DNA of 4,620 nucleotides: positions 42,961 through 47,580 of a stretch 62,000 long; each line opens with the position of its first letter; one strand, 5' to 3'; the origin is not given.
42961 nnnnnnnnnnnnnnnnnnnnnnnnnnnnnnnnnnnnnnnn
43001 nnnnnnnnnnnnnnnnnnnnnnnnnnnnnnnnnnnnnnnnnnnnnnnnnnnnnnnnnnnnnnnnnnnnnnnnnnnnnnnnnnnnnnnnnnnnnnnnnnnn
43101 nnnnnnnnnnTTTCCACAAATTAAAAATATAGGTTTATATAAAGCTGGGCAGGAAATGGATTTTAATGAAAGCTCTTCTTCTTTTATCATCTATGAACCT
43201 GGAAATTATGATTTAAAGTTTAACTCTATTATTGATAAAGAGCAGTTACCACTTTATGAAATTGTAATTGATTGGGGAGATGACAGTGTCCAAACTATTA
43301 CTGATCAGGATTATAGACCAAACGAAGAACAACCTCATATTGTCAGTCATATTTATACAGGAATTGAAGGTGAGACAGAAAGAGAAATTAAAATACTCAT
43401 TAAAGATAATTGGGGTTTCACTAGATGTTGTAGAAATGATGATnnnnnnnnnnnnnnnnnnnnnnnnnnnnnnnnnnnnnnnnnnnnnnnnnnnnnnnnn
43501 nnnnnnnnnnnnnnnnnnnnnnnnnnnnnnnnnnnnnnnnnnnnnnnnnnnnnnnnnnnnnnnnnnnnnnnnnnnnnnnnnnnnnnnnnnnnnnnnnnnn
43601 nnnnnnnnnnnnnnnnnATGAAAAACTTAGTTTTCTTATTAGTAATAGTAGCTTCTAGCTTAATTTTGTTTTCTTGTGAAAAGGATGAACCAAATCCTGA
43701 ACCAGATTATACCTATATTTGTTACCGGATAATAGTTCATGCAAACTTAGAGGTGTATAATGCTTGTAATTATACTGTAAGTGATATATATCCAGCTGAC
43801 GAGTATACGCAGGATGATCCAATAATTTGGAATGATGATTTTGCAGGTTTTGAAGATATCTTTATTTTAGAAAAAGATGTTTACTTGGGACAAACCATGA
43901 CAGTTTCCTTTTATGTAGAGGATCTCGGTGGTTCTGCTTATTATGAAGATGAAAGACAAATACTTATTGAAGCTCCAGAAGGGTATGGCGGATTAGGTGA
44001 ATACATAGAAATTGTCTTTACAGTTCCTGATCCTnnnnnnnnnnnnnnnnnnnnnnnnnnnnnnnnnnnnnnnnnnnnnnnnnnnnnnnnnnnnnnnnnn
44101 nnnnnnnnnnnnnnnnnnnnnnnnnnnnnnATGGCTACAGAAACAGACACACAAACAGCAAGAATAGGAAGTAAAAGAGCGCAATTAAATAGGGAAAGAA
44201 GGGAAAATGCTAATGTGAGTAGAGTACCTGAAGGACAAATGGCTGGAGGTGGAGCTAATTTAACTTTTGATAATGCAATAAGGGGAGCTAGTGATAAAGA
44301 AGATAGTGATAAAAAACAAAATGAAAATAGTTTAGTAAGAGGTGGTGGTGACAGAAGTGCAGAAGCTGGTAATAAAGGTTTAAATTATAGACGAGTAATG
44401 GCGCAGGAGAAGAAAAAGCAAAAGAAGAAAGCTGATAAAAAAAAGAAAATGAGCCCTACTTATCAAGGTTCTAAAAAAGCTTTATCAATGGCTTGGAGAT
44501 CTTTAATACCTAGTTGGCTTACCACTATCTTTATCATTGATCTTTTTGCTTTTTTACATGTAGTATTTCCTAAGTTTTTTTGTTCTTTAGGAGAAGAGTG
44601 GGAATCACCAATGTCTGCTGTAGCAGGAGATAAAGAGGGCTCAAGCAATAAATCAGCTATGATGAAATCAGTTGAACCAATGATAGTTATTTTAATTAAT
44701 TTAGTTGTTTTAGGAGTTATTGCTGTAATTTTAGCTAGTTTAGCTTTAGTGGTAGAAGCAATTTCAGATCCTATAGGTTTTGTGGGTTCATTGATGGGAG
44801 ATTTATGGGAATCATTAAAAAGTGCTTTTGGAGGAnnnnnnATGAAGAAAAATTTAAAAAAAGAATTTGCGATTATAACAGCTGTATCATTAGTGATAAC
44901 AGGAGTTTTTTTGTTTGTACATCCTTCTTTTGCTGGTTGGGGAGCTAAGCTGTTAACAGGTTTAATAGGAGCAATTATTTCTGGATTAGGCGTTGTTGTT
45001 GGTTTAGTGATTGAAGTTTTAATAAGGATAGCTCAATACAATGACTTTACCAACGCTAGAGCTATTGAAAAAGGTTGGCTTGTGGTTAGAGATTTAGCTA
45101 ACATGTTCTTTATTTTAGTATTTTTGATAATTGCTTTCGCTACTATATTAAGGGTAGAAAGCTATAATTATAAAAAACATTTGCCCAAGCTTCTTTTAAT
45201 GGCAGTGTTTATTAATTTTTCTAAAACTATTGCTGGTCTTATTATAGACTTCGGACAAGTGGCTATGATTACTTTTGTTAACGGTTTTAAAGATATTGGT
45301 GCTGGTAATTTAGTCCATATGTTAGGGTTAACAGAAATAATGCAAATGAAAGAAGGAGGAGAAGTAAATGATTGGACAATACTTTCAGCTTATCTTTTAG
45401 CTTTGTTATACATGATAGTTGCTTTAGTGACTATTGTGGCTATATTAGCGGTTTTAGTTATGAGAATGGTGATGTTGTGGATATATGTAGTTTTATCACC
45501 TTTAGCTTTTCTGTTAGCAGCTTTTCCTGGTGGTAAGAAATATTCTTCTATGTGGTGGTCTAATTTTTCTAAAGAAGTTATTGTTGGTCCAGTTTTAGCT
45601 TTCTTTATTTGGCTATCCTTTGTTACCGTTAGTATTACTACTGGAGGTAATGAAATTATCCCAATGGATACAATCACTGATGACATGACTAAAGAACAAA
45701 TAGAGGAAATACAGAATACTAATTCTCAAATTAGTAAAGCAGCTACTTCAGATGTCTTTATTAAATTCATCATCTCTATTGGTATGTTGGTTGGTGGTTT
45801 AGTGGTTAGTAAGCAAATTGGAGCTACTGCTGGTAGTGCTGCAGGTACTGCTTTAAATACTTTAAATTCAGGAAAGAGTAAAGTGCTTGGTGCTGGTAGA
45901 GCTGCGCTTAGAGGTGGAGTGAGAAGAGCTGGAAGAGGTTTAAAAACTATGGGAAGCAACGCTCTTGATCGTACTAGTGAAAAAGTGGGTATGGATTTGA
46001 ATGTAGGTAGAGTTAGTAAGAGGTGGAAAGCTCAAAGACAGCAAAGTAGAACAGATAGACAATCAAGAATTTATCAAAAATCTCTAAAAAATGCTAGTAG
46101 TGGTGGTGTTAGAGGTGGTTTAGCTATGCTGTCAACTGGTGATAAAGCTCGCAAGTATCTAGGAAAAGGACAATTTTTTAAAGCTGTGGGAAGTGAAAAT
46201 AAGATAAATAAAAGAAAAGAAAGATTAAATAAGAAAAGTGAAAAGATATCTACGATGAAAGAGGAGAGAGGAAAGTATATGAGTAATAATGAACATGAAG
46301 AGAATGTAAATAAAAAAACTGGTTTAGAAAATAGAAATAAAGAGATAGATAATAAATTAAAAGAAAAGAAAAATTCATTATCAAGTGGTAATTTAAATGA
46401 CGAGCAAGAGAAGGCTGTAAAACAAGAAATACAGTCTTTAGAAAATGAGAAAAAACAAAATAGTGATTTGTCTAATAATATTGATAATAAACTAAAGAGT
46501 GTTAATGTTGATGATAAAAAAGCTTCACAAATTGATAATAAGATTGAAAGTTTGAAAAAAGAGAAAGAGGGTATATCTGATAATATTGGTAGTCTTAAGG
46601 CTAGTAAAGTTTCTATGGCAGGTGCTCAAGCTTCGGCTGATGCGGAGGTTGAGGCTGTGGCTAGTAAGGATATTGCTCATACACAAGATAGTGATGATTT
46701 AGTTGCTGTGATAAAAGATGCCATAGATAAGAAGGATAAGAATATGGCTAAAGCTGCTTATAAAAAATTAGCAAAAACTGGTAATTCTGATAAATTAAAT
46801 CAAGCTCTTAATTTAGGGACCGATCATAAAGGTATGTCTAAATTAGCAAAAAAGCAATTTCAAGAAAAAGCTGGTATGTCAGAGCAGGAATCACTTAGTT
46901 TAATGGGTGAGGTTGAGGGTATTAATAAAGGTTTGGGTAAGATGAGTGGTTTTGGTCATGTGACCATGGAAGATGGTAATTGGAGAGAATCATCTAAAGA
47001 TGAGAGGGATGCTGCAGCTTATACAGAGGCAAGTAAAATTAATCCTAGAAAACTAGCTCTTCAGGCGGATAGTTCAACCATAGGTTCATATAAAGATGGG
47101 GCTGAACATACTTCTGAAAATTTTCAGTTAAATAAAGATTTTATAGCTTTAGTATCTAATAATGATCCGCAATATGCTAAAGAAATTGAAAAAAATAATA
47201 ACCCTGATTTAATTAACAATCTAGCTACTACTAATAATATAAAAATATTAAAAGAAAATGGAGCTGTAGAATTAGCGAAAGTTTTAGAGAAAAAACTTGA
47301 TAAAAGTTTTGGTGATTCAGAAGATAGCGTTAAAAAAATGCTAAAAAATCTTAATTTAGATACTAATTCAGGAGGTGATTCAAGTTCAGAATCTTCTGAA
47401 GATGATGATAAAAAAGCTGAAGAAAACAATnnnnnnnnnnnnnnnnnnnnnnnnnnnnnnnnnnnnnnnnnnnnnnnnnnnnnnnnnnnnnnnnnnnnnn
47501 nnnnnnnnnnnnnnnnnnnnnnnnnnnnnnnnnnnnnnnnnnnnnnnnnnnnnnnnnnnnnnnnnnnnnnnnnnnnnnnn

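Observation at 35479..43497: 2672-aa secreted protein with about 100 cysteines, ten C-x6-C motifs, three jelly-roll-like modules and a PKD-like end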

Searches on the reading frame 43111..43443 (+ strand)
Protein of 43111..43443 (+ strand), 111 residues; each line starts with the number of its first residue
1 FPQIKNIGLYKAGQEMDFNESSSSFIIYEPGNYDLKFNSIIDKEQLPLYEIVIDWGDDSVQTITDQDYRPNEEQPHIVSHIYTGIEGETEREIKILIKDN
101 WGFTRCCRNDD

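Call 68: search_protein_families(library=pfam, alignment_id=A5, max_evalue=1)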
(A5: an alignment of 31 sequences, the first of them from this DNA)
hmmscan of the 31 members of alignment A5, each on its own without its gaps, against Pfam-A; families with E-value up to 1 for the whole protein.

A. member 1, seq(111 aa): 1 family
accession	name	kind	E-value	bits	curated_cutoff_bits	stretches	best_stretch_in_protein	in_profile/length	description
PF08531.16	Bac_rhamnosid_N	-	0.16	12.2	25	1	40-84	81-125/172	Alpha-L-rhamnosidase N-terminal domain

B. families by the number of members that match (of 31 scanned): 19 families
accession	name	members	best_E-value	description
PF18573.7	BclA_C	2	0.07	BclA C-terminal domain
PF10029.15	DUF2271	2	0.088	Predicted periplasmic protein (DUF2271)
PF16370.11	MetallophosC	2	0.1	C terminal of Calcineurin-like phosphoesterase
PF18981.6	InlK_D3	1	0.0063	Internalin K domain (D3/D4)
PF23959.1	DUF7288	1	0.011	Family of unknown function (DUF7288)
PF00386.27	C1q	1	0.021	C1q domain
PF04096.20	Nucleoporin2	1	0.025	Nup98-96 autopeptidase S59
PF17890.6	WW_like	1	0.032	Peptidoglycan hydrolase LytB WW-like domain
PF03785.20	Peptidase_C25_C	1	0.033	Peptidase family C25, C terminal ig-like domain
PF07495.19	Y_Y_Y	1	0.04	Y_Y_Y domain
PF22237.3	SO2946-like_C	1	0.13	SO2946-like, C-terminal domain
PF07593.17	UnbV_ASPIC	1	0.13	ASPIC and UnbV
PF16448.10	LapD_MoxY_N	1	0.13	LapD/MoxY periplasmic domain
PF19923.4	DUF6386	1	0.14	Family of unknown function (DUF6386)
PF08531.16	Bac_rhamnosid_N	1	0.16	Alpha-L-rhamnosidase N-terminal domain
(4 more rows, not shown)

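Call 69: search_solved_structures(query=A5, max_evalue=10, show_alignments=2)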
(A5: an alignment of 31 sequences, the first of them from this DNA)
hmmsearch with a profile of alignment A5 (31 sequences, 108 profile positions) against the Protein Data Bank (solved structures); distinct sequences matched with E-value up to 10: 0.

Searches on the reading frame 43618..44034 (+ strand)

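Call 7: search_protein_families(library=pfam, proteins=[window:43618-44034:+], max_evalue=0.01)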
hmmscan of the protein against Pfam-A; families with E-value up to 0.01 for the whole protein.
window:43618-44034:+ (139 aa): 0 families

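Call 44: search_protein_families(library=pfam, proteins=[window:43618-44034:+], max_evalue=5)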
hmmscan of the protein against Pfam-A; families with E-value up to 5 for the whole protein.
window:43618-44034:+ (139 aa): 0 families

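Call 80: search_protein_families(library=ncbifam, proteins=[window:43618-44034:+], max_evalue=0.1)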
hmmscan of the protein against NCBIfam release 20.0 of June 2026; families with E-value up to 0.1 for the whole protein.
window:43618-44034:+ (139 aa): 2 families
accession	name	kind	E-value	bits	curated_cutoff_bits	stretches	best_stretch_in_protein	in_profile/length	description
NF052634.1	Riean_0653_fam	subfamily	0.041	14.8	57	1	1-29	1-29/176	Riean_0653 family protein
NF050142.1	PG1828_fam_lipo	equivalog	0.066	14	50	1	1-26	1-25/59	PG1828 family lipoprotein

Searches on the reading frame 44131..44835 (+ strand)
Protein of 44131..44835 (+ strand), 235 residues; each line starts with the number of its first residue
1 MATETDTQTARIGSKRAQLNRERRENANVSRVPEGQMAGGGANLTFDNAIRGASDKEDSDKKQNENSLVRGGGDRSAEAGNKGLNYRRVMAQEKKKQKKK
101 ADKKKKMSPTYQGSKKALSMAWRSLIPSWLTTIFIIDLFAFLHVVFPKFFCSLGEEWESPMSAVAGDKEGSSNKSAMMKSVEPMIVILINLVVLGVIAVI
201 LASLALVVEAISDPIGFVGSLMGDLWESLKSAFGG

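Call 7: search_protein_families(library=pfam, proteins=[window:44131-44835:+], max_evalue=0.01)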
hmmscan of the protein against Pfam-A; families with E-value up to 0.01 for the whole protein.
window:44131-44835:+ (235 aa): 0 families

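Call 44: search_protein_families(library=pfam, proteins=[window:44131-44835:+], max_evalue=5)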
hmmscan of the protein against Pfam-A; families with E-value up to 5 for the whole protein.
window:44131-44835:+ (235 aa): 3 families
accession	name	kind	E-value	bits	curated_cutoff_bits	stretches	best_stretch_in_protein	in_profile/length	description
PF21204.3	Ebp1_C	-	0.12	12.1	26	1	82-111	49-77/255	Ell binding protein Ebp1, C-terminal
PF17887.7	Jak1_Phl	-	0.42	11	26.1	1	79-116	35-76/140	Jak1 pleckstrin homology-like domain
PF07808.18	RED_N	-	0.48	10.4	22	1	12-107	20-114/234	RED-like protein N-terminal region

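Call 80: search_protein_families(library=ncbifam, proteins=[window:44131-44835:+], max_evalue=0.1)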
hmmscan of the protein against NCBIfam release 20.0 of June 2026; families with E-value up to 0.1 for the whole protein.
window:44131-44835:+ (235 aa): 0 families

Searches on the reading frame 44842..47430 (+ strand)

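Call 7: search_protein_families(library=pfam, proteins=[window:44842-47430:+], max_evalue=0.01)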
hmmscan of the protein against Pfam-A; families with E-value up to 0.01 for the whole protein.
window:44842-47430:+ (863 aa): 1 family
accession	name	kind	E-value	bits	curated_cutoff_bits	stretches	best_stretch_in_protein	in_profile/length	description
PF13646.12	HEAT_2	-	0.005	17.5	27.7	0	595-653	8-65/88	HEAT repeats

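Call 44: search_protein_families(library=pfam, proteins=[window:44842-47430:+], max_evalue=5)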
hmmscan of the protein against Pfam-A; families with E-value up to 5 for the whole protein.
window:44842-47430:+ (863 aa): 1 family
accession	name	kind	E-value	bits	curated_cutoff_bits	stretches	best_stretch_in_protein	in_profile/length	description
PF13646.12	HEAT_2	-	0.005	17.5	27.7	1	595-653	8-65/88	HEAT repeats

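Call 80: search_protein_families(library=ncbifam, proteins=[window:44842-47430:+], max_evalue=0.1)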
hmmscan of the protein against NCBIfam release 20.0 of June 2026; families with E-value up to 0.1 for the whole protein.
window:44842-47430:+ (863 aa): 1 family
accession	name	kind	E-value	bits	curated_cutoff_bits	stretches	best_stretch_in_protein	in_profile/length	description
NF041378.1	XopZ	subfamily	0.061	11.3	1300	1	366-641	161-408/1292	XopZ family type III secretion system effector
